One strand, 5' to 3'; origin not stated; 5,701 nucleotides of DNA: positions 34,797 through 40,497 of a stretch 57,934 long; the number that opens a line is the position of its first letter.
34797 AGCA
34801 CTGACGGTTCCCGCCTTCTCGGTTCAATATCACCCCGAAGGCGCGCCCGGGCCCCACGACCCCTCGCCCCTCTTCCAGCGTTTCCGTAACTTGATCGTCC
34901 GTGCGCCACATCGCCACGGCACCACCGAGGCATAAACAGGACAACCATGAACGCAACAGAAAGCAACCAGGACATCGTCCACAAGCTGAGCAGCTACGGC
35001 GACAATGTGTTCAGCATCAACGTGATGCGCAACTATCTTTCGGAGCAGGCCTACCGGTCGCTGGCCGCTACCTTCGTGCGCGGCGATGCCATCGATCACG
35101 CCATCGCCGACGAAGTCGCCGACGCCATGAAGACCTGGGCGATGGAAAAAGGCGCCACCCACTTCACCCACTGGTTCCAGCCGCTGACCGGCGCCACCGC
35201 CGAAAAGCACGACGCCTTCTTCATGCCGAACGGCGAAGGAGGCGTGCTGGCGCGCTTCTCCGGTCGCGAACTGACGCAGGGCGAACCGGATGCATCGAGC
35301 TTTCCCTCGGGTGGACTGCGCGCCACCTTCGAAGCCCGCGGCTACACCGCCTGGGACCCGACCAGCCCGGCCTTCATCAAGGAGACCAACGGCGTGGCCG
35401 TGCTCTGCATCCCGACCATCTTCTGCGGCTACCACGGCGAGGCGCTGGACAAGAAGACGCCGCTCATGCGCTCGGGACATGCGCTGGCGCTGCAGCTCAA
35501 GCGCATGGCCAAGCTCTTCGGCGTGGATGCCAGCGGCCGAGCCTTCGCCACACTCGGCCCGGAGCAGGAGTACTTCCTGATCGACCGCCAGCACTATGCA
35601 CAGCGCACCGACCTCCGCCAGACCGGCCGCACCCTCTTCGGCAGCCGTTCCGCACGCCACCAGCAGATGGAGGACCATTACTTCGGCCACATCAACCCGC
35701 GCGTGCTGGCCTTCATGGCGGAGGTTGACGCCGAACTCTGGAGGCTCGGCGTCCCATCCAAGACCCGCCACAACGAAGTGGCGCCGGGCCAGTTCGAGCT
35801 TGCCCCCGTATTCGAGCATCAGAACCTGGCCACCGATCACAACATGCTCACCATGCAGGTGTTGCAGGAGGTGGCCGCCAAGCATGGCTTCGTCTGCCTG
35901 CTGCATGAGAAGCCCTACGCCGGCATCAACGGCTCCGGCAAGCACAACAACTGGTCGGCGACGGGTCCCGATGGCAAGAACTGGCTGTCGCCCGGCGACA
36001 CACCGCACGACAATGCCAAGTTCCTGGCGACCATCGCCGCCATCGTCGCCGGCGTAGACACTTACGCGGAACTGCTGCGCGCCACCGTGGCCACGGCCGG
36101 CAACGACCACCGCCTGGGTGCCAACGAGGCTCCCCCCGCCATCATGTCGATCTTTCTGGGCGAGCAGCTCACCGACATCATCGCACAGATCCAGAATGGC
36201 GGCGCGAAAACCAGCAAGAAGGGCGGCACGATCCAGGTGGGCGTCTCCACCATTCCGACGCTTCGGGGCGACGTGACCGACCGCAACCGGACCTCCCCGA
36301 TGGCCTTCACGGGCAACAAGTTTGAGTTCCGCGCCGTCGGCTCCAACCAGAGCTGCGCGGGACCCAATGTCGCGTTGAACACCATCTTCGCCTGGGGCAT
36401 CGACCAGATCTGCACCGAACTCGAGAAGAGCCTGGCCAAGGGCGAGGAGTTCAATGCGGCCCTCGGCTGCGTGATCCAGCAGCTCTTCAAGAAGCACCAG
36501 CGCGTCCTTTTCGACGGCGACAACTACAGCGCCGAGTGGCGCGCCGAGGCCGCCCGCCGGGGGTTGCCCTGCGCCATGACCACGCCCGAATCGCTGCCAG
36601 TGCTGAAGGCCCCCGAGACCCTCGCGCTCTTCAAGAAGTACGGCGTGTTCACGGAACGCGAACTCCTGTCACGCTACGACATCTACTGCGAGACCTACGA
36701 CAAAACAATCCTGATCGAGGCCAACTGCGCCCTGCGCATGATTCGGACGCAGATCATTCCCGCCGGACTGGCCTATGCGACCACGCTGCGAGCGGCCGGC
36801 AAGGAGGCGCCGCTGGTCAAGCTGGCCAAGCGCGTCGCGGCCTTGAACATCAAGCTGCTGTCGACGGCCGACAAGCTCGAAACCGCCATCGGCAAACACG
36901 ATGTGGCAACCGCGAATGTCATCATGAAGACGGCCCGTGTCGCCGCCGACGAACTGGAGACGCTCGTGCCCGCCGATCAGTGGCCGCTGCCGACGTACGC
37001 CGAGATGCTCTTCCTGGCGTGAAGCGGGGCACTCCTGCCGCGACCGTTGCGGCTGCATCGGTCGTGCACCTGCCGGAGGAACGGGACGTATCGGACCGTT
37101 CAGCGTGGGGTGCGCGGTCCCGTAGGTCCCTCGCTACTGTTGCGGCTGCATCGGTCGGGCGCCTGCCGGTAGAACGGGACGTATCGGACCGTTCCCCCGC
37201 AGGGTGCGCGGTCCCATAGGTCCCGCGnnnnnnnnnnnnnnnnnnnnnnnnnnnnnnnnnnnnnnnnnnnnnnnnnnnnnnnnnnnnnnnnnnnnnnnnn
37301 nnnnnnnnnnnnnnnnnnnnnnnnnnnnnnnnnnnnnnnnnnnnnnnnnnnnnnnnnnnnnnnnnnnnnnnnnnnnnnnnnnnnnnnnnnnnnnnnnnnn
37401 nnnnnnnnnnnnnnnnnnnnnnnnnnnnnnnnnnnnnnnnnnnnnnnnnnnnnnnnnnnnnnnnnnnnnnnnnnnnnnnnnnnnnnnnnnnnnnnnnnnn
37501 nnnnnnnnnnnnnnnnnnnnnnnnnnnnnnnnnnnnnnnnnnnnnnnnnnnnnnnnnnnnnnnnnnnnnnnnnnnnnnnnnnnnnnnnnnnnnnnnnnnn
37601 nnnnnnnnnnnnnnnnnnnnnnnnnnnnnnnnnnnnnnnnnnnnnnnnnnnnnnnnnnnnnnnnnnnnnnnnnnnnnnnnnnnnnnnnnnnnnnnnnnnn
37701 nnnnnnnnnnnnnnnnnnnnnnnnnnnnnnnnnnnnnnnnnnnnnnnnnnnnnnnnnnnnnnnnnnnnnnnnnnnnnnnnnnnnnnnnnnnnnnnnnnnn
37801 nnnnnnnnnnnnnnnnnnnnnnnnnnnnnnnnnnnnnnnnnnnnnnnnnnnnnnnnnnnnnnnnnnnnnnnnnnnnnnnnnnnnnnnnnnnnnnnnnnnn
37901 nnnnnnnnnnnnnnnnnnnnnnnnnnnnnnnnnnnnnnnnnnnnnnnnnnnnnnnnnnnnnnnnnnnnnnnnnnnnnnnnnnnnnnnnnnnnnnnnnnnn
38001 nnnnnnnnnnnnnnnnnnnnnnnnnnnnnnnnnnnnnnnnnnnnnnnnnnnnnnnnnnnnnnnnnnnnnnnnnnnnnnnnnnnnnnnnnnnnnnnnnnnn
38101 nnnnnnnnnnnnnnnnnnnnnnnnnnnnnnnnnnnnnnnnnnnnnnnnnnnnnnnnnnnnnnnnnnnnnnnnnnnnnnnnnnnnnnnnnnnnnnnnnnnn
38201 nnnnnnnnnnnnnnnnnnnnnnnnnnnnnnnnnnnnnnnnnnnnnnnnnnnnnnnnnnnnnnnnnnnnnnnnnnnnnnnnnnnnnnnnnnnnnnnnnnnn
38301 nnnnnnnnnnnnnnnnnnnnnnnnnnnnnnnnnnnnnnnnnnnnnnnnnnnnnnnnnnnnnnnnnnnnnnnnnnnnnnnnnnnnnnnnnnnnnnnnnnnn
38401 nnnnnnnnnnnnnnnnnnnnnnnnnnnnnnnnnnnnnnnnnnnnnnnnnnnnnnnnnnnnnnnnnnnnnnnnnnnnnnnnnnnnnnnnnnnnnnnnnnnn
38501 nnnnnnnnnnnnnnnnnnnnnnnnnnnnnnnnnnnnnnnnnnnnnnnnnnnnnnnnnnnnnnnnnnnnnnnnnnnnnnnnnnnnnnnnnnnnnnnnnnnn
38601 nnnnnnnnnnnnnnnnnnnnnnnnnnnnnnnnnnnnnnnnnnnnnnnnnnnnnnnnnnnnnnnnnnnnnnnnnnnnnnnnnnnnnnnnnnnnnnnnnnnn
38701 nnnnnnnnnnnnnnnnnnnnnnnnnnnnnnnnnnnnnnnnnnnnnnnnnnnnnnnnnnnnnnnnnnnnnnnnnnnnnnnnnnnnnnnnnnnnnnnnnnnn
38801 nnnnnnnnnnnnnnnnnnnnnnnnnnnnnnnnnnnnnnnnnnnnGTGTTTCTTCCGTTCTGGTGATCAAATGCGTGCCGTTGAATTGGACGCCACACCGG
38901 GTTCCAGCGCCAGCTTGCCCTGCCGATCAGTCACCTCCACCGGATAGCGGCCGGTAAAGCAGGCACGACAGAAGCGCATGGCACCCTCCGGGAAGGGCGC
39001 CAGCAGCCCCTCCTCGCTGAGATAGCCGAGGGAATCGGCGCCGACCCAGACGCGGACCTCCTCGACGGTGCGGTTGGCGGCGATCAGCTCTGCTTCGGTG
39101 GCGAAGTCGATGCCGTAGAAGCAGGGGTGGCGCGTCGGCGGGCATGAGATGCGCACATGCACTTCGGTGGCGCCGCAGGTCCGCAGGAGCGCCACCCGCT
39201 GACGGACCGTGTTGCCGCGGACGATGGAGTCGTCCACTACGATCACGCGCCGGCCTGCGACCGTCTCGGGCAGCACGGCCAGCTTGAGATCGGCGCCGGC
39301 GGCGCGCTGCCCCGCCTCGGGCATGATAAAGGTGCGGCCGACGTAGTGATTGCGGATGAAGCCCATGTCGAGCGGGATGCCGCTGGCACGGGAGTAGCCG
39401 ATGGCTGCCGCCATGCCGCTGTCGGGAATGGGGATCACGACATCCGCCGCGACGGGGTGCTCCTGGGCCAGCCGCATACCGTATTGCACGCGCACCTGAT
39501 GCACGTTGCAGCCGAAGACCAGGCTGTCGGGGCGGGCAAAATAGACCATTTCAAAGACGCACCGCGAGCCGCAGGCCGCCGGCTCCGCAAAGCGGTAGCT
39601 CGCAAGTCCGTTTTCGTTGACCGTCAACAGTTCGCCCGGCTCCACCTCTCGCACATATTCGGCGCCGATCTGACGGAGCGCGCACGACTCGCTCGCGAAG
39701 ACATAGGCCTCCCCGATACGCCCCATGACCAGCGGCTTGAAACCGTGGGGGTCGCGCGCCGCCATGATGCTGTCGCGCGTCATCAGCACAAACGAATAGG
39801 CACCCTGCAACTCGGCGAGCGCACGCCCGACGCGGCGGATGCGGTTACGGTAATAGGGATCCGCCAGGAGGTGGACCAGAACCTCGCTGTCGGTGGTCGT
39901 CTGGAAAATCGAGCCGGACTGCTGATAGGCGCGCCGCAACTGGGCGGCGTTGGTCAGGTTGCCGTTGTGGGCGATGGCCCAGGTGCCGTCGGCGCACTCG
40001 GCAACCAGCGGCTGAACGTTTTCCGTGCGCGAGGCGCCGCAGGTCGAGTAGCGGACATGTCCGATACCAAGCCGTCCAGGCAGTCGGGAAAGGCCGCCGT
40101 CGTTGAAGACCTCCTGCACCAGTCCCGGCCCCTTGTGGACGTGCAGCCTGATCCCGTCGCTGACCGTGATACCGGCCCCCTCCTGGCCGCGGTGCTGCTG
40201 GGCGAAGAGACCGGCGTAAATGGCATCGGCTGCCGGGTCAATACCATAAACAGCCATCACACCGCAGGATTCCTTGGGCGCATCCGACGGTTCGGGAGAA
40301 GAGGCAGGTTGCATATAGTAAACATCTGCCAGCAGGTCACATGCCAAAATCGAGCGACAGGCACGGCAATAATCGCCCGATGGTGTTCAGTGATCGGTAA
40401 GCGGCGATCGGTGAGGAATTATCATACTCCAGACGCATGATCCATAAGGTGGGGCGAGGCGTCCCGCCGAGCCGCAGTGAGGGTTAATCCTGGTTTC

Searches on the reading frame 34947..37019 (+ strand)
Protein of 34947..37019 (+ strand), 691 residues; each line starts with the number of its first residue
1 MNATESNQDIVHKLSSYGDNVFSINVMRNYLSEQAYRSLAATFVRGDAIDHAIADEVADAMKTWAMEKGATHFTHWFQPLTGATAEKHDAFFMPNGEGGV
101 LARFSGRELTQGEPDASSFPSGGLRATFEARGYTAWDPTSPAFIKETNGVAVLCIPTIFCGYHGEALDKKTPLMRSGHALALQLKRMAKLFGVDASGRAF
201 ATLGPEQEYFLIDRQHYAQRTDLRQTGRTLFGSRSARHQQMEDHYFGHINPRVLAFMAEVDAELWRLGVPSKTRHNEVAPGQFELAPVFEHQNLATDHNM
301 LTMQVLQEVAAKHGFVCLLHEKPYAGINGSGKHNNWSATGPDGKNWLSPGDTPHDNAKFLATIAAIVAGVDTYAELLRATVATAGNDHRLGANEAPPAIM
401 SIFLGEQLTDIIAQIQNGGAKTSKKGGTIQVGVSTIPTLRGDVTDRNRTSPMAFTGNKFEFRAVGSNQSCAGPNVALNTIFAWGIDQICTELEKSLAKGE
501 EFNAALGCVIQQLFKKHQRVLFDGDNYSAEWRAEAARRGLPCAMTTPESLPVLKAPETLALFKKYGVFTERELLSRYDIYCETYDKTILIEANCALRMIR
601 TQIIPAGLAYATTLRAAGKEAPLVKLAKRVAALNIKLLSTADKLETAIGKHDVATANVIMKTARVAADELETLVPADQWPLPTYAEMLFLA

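Call 68: search_protein_families(library=pfam, proteins=[window:34947-37019:+], max_evalue=0.001)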
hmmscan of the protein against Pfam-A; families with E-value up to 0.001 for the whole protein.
window:34947-37019:+ (691 aa): 3 families
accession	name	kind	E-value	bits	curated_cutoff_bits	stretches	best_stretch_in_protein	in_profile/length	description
PF12437.13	GSIII_N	-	2.5e-74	248.7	25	1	16-176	4-160/160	Glutamine synthetase type III N terminal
PF18318.6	Gln-synt_C-ter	-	3.2e-38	130.6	22.7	1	508-616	4-112/118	Glutamine synthetase C-terminal domain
PF00120.29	Gln-synt_C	-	5.9e-20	72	24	1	196-384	18-198/344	Glutamine synthetase, catalytic domain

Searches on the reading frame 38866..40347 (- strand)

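Call 68: search_protein_families(library=pfam, proteins=[window:38866-40347:-], max_evalue=0.001)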
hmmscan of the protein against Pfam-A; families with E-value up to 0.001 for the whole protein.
window:38866-40347:- (493 aa): 5 families
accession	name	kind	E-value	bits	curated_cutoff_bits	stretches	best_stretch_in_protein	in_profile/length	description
PF13522.11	GATase_6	-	4.9e-24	85.2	27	1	91-220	10-130/130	Glutamine amidotransferase domain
PF13537.11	GATase_7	-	6.9e-23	81.4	25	1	106-225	8-122/123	Glutamine amidotransferase domain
PF13230.11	GATase_4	-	3.3e-07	30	23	1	94-162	74-139/272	Glutamine amidotransferases class-II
PF00156.33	Pribosyltran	-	6.3e-06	26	26.3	1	302-400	31-122/158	Phosphoribosyl transferase domain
PF12481.13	DUF3700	-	0.00098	19.1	27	0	107-252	62-203/228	Aluminium induced protein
